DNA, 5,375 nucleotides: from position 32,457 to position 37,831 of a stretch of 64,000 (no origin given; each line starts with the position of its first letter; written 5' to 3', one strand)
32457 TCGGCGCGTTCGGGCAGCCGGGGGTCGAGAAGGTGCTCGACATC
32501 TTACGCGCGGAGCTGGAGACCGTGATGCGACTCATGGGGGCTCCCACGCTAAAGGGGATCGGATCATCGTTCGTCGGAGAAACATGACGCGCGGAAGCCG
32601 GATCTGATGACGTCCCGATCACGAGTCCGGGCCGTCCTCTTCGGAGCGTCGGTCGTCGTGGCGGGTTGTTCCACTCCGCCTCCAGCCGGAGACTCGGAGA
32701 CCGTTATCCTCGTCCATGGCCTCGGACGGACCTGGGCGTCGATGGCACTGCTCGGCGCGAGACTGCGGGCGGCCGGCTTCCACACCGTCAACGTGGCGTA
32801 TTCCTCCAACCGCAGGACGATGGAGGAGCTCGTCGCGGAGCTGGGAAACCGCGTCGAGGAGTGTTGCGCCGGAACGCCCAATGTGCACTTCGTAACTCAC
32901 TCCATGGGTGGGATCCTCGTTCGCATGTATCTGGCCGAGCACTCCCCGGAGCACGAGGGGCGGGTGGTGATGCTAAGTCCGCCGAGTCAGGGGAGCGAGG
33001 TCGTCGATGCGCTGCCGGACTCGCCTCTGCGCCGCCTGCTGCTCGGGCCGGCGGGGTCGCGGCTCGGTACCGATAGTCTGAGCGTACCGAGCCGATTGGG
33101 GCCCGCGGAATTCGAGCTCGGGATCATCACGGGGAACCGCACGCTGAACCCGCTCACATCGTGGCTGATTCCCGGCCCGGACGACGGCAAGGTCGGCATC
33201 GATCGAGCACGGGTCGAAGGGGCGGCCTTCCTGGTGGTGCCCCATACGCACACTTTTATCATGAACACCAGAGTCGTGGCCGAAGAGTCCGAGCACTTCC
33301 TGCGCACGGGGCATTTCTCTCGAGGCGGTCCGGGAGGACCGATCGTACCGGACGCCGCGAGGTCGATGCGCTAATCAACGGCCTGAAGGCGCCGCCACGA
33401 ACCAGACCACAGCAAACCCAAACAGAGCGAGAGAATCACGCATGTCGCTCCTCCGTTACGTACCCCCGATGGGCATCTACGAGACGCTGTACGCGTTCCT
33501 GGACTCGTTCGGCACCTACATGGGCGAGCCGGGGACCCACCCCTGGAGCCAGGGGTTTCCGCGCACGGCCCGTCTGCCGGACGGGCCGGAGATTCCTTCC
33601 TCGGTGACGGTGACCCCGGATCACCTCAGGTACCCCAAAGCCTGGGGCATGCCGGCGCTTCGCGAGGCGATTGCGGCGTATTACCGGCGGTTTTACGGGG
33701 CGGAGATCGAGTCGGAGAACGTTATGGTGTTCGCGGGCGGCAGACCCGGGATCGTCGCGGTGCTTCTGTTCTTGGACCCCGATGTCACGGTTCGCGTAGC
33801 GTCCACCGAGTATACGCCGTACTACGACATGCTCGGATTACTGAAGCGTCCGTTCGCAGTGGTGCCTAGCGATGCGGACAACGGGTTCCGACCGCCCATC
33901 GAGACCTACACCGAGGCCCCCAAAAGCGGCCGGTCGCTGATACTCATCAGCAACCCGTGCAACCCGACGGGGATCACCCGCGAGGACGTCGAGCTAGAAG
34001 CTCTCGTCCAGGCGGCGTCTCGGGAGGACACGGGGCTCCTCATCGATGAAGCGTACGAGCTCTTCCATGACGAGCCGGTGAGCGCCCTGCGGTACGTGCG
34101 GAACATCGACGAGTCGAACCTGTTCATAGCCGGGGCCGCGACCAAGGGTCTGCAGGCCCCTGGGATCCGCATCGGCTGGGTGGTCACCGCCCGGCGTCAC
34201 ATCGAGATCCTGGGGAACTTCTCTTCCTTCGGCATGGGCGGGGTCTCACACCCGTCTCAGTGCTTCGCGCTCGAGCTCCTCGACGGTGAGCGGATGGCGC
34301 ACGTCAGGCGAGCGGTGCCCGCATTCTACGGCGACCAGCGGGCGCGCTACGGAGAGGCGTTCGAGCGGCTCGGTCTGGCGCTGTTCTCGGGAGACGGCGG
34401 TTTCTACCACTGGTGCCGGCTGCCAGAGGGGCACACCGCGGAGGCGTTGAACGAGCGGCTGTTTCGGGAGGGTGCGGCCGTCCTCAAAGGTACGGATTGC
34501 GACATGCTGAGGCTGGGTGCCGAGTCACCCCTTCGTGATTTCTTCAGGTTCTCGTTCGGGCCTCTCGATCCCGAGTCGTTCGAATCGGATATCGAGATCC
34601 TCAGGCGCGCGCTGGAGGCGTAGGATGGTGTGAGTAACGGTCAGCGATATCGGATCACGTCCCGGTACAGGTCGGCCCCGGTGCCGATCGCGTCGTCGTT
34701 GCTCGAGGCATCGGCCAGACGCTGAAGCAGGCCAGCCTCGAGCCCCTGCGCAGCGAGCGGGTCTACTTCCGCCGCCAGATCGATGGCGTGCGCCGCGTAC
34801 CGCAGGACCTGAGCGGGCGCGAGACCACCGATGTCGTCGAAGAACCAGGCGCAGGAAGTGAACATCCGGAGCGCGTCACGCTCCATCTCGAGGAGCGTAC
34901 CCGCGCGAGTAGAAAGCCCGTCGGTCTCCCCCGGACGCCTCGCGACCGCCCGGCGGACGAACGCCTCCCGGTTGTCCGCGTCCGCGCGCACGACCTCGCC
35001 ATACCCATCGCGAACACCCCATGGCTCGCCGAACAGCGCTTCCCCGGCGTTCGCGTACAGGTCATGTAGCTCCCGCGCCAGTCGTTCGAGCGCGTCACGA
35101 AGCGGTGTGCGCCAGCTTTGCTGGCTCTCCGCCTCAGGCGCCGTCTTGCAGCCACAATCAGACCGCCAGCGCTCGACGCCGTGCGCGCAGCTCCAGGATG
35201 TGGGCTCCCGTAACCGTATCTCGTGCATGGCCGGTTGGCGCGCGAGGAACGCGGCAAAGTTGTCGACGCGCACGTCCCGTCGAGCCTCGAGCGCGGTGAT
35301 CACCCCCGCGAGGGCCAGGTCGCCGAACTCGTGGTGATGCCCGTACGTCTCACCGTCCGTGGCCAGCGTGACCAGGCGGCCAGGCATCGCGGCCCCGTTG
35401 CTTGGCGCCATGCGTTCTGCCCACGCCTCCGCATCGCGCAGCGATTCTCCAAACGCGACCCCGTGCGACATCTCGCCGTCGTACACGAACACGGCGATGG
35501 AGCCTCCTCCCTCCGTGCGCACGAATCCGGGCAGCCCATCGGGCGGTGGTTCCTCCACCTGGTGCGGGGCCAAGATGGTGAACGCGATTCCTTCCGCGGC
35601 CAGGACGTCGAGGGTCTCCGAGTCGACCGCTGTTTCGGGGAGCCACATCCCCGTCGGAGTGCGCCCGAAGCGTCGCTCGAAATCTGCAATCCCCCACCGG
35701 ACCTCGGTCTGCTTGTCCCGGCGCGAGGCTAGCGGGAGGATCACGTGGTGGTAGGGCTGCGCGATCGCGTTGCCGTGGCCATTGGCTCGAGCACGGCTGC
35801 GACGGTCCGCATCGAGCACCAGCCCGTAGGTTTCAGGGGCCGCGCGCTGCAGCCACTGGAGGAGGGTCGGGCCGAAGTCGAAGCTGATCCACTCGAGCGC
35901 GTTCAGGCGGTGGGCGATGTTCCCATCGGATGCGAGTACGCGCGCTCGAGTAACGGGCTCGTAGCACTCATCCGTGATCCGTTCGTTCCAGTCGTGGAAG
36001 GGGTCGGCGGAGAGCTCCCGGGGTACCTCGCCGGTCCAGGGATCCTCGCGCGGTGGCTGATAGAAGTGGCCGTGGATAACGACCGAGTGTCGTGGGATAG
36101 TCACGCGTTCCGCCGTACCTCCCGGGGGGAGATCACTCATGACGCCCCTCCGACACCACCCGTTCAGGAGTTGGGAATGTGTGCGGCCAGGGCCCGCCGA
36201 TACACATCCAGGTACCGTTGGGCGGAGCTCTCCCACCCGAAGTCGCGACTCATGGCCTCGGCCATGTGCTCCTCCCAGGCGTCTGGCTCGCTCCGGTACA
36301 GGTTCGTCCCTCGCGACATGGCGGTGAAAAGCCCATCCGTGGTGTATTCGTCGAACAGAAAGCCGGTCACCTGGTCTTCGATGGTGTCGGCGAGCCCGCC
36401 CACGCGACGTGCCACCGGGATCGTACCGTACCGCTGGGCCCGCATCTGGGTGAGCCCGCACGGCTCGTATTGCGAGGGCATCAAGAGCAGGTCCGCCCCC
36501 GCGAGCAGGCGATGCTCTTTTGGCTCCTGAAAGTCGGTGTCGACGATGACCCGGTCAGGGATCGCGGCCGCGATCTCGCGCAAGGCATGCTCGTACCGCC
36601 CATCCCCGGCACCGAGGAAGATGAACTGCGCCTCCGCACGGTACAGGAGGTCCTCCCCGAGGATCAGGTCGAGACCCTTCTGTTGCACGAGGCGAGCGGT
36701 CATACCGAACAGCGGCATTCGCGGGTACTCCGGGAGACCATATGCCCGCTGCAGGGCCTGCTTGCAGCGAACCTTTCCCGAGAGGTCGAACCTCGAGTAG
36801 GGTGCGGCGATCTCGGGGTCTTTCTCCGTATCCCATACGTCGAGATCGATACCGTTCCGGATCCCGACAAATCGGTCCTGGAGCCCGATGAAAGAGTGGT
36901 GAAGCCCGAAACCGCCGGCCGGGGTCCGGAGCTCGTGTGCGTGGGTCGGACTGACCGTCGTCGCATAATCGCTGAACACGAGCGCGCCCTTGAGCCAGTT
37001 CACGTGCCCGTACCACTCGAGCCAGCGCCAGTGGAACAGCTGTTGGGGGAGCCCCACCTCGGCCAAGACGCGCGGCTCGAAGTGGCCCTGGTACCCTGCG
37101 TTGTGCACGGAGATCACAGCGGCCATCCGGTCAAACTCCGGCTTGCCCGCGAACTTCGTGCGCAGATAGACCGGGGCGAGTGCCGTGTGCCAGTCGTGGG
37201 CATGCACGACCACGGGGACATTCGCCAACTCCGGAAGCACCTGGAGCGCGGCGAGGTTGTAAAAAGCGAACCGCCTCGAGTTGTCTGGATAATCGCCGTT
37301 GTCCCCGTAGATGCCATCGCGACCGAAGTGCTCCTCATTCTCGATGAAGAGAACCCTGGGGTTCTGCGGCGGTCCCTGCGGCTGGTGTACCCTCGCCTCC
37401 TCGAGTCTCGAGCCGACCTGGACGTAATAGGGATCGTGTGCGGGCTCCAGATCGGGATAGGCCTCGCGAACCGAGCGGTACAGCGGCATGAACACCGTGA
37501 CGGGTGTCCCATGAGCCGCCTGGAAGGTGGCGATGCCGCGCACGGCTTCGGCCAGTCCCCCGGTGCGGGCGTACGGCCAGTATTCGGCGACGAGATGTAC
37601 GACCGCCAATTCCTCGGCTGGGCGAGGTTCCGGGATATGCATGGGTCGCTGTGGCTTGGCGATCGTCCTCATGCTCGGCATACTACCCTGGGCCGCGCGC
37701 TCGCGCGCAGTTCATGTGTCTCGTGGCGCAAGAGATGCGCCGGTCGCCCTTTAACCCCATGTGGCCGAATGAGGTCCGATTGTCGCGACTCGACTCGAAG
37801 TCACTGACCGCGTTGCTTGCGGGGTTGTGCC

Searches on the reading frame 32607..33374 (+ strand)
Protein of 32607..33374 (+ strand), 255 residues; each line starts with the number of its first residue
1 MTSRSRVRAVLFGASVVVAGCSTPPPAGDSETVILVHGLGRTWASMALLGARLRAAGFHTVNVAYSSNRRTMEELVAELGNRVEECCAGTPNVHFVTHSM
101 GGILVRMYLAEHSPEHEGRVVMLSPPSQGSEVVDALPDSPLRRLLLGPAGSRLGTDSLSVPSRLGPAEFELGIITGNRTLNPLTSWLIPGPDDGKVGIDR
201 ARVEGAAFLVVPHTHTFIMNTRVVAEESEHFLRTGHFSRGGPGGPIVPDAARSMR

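Call 41: search_protein_families(library=pfam, proteins=[window:32607-33374:+], max_evalue=0.001)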
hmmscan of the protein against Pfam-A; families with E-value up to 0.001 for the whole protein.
window:32607-33374:+ (255 aa): 4 families
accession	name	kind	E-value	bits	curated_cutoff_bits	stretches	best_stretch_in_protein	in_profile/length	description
PF12697.13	Abhydrolase_6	-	1.9e-09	38.9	26.3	1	33-149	1-117/217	Alpha/beta hydrolase family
PF12146.15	Hydrolase_4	-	4.9e-06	26.5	27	1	31-132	5-116/239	Serine aminopeptidase, S33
PF00561.26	Abhydrolase_1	-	8.8e-06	26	25.8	1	32-127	2-104/245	alpha/beta hydrolase fold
PF02089.21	Palm_thioest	-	9.8e-06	25.9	26.8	1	33-134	2-117/254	Palmitoyl protein thioesterase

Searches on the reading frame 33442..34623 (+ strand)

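Call 41: search_protein_families(library=pfam, proteins=[window:33442-34623:+], max_evalue=0.001)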
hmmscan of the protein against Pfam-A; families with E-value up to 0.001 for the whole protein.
window:33442-34623:+ (393 aa): 1 family
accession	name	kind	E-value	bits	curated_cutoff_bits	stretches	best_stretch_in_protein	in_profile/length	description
PF00155.27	Aminotran_1_2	-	6.4e-31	108.3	19.7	1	60-372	34-346/361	Aminotransferase class I and II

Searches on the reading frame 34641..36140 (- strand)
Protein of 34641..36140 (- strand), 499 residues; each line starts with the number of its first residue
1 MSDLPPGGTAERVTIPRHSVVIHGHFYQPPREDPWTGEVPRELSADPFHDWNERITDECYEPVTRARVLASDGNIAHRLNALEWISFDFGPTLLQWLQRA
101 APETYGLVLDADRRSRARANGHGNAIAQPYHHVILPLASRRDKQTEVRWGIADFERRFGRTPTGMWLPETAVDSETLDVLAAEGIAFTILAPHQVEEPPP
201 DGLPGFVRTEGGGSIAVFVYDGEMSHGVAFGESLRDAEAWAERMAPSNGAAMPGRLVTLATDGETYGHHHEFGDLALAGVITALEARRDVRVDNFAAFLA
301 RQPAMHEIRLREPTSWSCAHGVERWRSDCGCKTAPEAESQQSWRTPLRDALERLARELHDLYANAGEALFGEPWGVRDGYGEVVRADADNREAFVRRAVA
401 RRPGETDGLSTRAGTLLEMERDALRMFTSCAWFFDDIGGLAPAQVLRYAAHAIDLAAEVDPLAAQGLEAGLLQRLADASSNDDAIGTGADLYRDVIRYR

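Call 41: search_protein_families(library=pfam, proteins=[window:34641-36140:-], max_evalue=0.001)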
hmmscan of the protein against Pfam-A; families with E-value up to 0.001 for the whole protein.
window:34641-36140:- (499 aa): 2 families
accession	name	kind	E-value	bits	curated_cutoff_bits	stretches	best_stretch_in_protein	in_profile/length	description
PF12055.13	DUF3536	-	3.4e-45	155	25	1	340-497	2-155/284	Domain of unknown function (DUF3536)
PF03065.20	Glyco_hydro_57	-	1.3e-19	71.1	21.2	1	54-285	42-265/291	Glycosyl hydrolase family 57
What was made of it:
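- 34641..36140 (-): GH57-family glucan enzyme with DUF3536. It is context, and is absent from the closest relative's locus. Pfam Glyco_hydro_57 1.3e-19 and DUF3536 3.4e-45 (call 41).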

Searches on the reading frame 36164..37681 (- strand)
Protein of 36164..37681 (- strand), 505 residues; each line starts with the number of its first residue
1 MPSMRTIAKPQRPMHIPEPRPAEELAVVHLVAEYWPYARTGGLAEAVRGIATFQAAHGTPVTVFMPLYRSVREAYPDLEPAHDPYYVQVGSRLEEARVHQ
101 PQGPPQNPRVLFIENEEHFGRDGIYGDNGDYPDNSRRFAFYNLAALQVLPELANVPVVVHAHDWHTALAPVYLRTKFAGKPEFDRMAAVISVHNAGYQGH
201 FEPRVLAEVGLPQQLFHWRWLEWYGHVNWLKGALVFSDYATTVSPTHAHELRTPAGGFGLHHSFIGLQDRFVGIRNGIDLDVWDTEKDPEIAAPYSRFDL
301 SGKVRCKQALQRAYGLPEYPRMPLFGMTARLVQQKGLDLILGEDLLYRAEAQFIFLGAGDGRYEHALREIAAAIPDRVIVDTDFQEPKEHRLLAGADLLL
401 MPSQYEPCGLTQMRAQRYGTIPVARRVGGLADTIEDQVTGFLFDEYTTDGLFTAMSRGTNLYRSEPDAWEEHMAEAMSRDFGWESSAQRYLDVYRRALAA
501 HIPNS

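Call 29: search_protein_families(library=ncbifam, proteins=[window:36164-37681:-], max_evalue=0.00001)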
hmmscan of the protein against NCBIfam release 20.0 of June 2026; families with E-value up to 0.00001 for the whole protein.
window:36164-37681:- (505 aa): 20 families
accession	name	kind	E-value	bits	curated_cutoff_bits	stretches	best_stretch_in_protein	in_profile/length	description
TIGR02095.1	glgA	subfamily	2.5e-142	474.9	328.45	1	26-496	2-476/477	glycogen/starch synthase, ADP-glucose type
NF001903.0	PRK00654.2-2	equivalog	9.1e-128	426.9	616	1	26-499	2-480/482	glycogen synthase GlgA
NF001899.0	PRK00654.1-2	equivalog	8.8e-124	413.5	459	1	26-497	2-475/478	glycogen synthase GlgA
NF001898.0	PRK00654.1-1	equivalog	1e-117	393.7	603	1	27-496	3-474/477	glycogen synthase GlgA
NF001901.0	PRK00654.1-5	equivalog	3e-98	329.5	649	1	22-501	21-495/502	glycogen synthase GlgA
NF010699.0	PRK14099.1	equivalog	3.9e-98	329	762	1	24-500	3-482/485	glycogen synthase GlgA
NF001905.0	PRK00654.2-4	subfamily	2.5e-97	326.4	560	1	25-496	1-485/489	glycogen synthase GlgA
NF001900.0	PRK00654.1-3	equivalog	8.5e-91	304.8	509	1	27-500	3-457/481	glycogen synthase GlgA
NF001906.0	PRK00654.2-5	equivalog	1e-76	258.8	870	1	24-498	5-484/485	glycogen synthase GlgA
NF001902.0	PRK00654.2-1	equivalog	1.8e-74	251.1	845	1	27-495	3-487/492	glycogen synthase GlgA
NF010698.0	PRK14098.1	equivalog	4.1e-74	250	754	1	109-498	92-487/489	starch synthase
NF001904.0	PRK00654.2-3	equivalog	8.1e-61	206.2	577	1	27-496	3-473/475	glycogen synthase GlgA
TIGR02149.1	glgA_Coryne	subfamily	2.2e-12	46.8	302.4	1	323-496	205-389/391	glycogen synthase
TIGR03449.1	mycothiol_MshA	equivalog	1.9e-11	43.5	462.5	1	383-499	287-405/406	D-inositol-3-phosphate glycosyltransferase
TIGR03999.1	thiol_BshA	equivalog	3.4e-10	39.4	273.7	1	349-498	228-374/375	N-acetyl-alpha-D-glucosaminyl L-malate synthase BshA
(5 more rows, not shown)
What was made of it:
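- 36164..37681 (-): glgA, ADP-glucose-type glycogen synthase. TIGR02095 scores 474.9 bits against a cut-off of 328 (call 29).
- On Glycogen synthase GlgA (cluster-linked glycosyltransferase in other phyla): The window glgA scores 475 (call 29).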
